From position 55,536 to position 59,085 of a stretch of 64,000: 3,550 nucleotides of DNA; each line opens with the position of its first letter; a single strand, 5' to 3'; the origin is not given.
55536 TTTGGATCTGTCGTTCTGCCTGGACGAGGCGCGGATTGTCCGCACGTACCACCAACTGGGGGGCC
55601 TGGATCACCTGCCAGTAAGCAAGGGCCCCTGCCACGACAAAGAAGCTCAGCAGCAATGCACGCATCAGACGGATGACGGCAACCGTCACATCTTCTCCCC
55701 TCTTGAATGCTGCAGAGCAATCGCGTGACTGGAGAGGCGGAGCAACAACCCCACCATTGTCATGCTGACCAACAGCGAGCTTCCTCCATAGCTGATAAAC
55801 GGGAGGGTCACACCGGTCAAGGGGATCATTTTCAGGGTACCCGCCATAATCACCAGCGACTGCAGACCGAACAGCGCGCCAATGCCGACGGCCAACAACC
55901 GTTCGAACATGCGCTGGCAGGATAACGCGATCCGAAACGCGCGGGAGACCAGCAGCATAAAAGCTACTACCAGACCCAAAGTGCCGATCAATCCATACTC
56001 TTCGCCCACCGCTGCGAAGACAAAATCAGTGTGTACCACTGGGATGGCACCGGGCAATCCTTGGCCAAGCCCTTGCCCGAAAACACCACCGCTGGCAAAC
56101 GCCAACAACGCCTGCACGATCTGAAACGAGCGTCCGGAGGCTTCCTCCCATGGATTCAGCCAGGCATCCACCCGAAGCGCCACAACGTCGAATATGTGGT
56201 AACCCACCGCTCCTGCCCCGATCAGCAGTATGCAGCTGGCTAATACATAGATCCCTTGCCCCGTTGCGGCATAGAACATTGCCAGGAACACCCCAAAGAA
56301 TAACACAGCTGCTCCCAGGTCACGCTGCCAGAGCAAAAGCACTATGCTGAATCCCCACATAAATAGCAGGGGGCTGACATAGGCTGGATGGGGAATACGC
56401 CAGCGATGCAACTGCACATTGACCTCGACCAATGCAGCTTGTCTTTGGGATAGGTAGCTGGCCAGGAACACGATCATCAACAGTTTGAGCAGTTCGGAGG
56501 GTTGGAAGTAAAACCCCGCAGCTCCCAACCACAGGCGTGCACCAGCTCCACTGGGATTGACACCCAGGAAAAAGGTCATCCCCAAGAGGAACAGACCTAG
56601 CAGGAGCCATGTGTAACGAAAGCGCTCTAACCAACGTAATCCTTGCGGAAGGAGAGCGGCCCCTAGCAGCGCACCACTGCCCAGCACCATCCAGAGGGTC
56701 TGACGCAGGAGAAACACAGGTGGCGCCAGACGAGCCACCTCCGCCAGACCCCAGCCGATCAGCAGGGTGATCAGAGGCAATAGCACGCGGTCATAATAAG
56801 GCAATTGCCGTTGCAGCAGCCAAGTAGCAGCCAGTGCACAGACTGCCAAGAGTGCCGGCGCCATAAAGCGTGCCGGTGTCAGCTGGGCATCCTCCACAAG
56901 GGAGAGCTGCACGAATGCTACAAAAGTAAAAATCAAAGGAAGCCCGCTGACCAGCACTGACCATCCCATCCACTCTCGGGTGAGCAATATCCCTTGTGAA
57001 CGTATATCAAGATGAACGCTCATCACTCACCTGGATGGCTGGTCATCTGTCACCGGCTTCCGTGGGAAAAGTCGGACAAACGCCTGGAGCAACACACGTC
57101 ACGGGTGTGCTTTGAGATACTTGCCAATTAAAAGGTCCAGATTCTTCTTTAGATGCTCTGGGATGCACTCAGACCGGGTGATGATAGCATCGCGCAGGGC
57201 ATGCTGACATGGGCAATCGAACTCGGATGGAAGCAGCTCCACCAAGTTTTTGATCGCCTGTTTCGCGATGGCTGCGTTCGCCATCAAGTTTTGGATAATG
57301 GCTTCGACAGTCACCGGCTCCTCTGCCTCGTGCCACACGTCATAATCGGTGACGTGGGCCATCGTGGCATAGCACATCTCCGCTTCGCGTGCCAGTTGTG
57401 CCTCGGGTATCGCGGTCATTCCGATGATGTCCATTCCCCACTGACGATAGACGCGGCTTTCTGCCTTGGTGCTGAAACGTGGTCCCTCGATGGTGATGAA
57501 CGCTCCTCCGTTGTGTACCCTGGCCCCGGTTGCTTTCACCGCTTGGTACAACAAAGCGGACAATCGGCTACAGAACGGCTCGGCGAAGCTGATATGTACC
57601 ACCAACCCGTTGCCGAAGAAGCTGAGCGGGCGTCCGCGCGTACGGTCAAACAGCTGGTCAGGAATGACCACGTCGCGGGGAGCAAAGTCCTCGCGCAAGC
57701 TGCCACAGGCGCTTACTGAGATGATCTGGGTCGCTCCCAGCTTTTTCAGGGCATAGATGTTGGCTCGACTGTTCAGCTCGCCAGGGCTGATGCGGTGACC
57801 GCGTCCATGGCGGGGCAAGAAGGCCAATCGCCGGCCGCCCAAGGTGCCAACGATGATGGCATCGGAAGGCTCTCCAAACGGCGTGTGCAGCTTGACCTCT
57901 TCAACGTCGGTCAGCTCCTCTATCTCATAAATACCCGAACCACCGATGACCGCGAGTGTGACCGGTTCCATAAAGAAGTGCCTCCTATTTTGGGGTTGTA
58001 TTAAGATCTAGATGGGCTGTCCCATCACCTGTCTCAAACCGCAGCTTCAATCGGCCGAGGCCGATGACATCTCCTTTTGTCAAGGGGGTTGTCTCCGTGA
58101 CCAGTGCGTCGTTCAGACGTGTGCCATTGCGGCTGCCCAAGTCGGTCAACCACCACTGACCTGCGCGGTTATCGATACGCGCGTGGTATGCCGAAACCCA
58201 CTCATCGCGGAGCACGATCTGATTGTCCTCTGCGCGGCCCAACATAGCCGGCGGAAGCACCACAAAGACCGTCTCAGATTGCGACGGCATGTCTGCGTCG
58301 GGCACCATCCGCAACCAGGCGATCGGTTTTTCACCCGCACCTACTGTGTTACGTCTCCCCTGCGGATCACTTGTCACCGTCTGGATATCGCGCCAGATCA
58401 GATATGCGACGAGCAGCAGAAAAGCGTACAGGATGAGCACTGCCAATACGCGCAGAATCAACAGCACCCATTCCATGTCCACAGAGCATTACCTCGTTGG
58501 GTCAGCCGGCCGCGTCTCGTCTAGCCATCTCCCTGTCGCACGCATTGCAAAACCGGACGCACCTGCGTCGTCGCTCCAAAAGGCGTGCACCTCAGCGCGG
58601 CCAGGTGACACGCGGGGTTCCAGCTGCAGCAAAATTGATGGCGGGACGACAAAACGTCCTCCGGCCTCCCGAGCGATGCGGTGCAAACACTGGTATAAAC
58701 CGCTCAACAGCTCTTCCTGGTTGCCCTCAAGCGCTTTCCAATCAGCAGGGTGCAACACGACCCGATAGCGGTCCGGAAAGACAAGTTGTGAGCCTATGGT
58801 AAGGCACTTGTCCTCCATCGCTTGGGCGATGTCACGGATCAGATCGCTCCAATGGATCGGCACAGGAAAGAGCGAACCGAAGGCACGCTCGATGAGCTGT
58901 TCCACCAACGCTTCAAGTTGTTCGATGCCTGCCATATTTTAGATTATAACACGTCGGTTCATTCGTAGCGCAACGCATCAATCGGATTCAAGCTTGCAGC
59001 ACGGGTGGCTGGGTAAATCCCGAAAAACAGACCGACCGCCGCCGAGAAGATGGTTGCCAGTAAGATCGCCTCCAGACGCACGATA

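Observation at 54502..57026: Catalytically dead class B PBP translationally coupled to an intact SEDS polymerase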

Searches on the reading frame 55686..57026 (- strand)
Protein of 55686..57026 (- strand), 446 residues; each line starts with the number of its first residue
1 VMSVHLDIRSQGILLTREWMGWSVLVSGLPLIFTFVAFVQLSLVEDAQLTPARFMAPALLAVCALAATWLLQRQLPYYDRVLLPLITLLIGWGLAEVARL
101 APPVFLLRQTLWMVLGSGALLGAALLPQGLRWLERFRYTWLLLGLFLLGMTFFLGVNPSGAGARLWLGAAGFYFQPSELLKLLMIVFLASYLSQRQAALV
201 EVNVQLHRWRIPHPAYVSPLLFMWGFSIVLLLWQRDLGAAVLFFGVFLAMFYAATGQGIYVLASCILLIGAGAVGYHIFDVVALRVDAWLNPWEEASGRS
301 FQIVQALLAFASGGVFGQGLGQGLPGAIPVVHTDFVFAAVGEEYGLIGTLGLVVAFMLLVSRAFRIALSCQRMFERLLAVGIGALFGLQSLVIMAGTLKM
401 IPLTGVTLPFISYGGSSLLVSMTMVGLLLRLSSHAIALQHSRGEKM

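Call 3: search_protein_families(library=pfam, proteins=[window:55686-57026:-], max_evalue=0.01)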
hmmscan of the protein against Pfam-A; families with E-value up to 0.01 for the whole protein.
window:55686-57026:- (446 aa): 1 family
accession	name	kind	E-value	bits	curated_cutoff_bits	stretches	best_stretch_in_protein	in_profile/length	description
PF01098.24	FTSW_RODA_SPOVE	-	1.1e-74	252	26.4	1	103-434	35-353/356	Cell cycle protein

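Call 4: search_protein_families(library=ncbifam, proteins=[window:55686-57026:-], max_evalue=0.01)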
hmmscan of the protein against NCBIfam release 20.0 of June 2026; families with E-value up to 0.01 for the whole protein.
window:55686-57026:- (446 aa): 6 families
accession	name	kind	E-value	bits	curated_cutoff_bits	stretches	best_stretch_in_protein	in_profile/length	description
TIGR02614.1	ftsW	equivalog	1.5e-80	271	337.5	1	102-434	34-356/357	putative lipid II flippase FtsW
TIGR02615.1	spoVE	exception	1.6e-61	208.7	448.8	1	104-432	36-353/354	stage V sporulation protein E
TIGR02210.1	rodA_shape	equivalog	1.5e-58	198.6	336.7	1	102-434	26-355/357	rod shape-determining protein RodA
NF008042.0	PRK10774.1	equivalog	1.5e-40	139.5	493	1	99-432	64-389/405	cell division protein FtsW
NF037961.1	RodA_shape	subfamily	4e-30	105.5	150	2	300-436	273-412/415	rod shape-determining protein RodA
NF008060.0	PRK10794.1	equivalog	7e-25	87.7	590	1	160-438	96-366/370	peptidoglycan glycosyltransferase MrdB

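Call 10: search_solved_structures(query=window:55686-57026:-, max_evalue=0.00001, show_alignments=2)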
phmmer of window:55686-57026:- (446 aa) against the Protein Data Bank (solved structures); distinct sequences matched with E-value up to 0.00001: 7.
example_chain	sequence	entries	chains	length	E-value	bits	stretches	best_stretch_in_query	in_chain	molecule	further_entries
6pl5_A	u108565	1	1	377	2.4e-38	135.9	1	78-430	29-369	Peptidoglycan glycosyltransferase RodA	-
6bar_A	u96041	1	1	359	3.4e-37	132.1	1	78-430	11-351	Rod shape determining protein RodA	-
6pl6_A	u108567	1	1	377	5.2e-37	131.5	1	78-430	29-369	Peptidoglycan glycosyltransferase RodA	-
6bas_A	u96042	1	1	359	7.5e-36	127.7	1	78-430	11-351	Peptidoglycan glycosyltransferase RodA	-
8bh1_A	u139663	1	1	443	9.8e-35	124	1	99-432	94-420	Probable peptidoglycan glycosyltransferase FtsW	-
25hr_A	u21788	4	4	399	1.1e-34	123.9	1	101-432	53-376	Probable peptidoglycan glycosyltransferase FtsW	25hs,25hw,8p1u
8tj3_B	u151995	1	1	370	6.3e-21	78.5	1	137-438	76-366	Peptidoglycan glycosyltransferase MrdB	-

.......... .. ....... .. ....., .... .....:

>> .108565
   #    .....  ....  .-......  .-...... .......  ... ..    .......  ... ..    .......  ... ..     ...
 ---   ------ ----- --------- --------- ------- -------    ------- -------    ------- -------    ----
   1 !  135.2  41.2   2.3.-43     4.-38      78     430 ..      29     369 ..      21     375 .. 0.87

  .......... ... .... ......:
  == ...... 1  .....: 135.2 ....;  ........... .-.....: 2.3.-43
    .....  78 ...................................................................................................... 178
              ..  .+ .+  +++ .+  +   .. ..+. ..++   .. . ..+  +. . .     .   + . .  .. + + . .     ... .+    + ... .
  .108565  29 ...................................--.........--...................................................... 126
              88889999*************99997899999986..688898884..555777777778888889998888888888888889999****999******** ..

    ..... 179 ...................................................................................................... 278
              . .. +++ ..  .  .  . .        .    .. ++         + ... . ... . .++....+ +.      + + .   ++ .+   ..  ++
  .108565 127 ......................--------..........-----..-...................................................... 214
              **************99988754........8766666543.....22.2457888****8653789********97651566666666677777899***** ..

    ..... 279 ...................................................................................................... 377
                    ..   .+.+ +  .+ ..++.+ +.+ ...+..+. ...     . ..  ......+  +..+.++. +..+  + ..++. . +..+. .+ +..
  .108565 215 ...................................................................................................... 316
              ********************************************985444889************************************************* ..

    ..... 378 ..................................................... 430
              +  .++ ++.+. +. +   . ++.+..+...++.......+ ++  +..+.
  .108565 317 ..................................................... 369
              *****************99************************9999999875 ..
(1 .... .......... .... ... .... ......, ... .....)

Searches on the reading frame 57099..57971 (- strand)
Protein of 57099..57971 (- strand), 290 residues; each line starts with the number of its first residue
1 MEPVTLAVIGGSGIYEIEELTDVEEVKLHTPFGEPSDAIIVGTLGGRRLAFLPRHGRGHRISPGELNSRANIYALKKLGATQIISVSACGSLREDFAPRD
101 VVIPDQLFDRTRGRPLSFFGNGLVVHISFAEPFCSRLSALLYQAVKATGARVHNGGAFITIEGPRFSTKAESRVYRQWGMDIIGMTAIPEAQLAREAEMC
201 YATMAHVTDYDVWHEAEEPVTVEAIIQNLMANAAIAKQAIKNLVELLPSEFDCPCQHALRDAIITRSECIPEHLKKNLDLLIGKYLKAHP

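Call 3: search_protein_families(library=pfam, proteins=[window:57099-57971:-], max_evalue=0.01)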
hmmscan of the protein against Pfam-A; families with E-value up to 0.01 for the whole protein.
window:57099-57971:- (290 aa): 1 family
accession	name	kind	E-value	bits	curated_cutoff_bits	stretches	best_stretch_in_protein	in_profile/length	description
PF01048.26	PNP_UDP_1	-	2e-47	162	25.1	1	5-244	1-232/233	Phosphorylase superfamily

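Call 57: search_protein_families(library=ncbifam, proteins=[window:57099-57971:-], max_evalue=0.00001)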
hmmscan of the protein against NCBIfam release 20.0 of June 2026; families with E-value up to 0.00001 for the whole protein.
window:57099-57971:- (290 aa): 11 families
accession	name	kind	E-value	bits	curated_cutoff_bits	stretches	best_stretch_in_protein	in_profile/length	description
NF005657.0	PRK07432.1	equivalog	1.2e-111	372.5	453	1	3-286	3-290/291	S-methyl-5'-thioadenosine phosphorylase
NF006492.0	PRK08931.1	equivalog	2.1e-108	362.2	437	1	5-287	5-290/291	S-methyl-5'-thioadenosine phosphorylase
NF006334.0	PRK08564.1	equivalog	6.9e-102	340.1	382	1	4-263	8-266/267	S-methyl-5'-thioadenosine phosphorylase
TIGR01694.1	MTAP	equivalog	3e-92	308.3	274.85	1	6-244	2-238/240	S-methyl-5'-thioadenosine phosphorylase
NF005876.0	PRK07823.1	equivalog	2.9e-82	275.8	306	1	5-260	7-258/267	S-methyl-5'-thioadenosine phosphorylase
NF006599.0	PRK09136.1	equivalog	2.2e-67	226.9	223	1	5-244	3-244/247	S-methyl-5'-thioinosine phosphorylase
NF006054.0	PRK08202.1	equivalog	1.2e-23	83.9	218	1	38-244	66-271/274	purine-nucleoside phosphorylase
TIGR01697.1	PNPH-PUNA-XAPA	subfamily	2.5e-21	76.1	197.1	1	37-244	41-242/247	inosine/guanosine/xanthosine phosphorylase family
TIGR01698.1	PUNP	equivalog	1.1e-16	61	302.6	1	39-235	43-236/245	purine-nucleoside phosphorylase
TIGR01700.1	PNPH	equivalog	1.8e-14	53.8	293.35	1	37-244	41-244/249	purine nucleoside phosphorylase I, inosine and guanosine-specific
TIGR01699.1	XAPA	equivalog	1.7e-11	44.2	370.9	1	39-245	43-244/248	xanthosine phosphorylase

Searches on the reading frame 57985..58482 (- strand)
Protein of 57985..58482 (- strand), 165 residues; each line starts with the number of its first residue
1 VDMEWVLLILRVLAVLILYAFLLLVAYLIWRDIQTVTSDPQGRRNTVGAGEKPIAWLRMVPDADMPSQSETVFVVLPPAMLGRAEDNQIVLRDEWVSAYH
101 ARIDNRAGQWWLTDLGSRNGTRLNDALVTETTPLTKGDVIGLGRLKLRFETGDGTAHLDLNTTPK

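Call 3: search_protein_families(library=pfam, proteins=[window:57985-58482:-], max_evalue=0.01)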
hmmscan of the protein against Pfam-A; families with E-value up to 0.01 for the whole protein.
window:57985-58482:- (165 aa): 2 families
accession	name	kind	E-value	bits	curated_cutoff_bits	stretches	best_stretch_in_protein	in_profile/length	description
PF00498.31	FHA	-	6.5e-18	65.4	20.7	1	81-143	3-67/67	FHA domain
PF16697.10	Yop-YscD_cpl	-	2.8e-14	53.6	33.2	1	80-150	20-91/94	Inner membrane component of T3SS, cytoplasmic domain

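Call 57: search_protein_families(library=ncbifam, proteins=[window:57985-58482:-], max_evalue=0.00001)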
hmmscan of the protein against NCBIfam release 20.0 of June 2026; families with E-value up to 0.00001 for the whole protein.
window:57985-58482:- (165 aa): 4 families
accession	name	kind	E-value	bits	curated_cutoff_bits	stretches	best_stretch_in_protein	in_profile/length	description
NF049868.1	FhaB_Rv0019c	equivalog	1.6e-22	80.2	125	1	4-147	2-156/158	FHA domain-containing protein FhaB/FipA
TIGR03354.1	VI_FHA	hypoth_equivalog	1.5e-11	44.8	120.25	1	80-155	27-107/420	type VI secretion system-associated FHA domain protein TagH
NF041660.2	oxygluDhInhib_OdhI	equivalog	4.6e-08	33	200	1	81-151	60-129/130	oxoglutarate dehydrogenase inhibitor Odhl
NF052573.1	HisKinEspAMyxo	equivalog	9.6e-08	30.5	1400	1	79-145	48-114/755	serine histidine kinase EspA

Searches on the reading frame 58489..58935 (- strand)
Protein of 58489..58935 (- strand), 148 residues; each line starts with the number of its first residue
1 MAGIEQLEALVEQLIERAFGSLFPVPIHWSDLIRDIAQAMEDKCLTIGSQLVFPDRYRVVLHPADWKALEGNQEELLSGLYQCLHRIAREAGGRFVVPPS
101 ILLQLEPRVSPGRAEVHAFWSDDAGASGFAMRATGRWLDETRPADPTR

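Call 3: search_protein_families(library=pfam, proteins=[window:58489-58935:-], max_evalue=0.01)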
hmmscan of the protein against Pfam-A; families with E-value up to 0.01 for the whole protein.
window:58489-58935:- (148 aa): 1 family
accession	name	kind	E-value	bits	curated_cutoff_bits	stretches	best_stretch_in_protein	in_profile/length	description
PF12401.13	FhaA_N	-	5.5e-15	56.3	25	1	5-116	2-114/115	FhaA, N-terminal domain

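Call 57: search_protein_families(library=ncbifam, proteins=[window:58489-58935:-], max_evalue=0.00001)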
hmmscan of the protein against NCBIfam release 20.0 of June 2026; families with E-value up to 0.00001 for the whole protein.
window:58489-58935:- (148 aa): 0 families
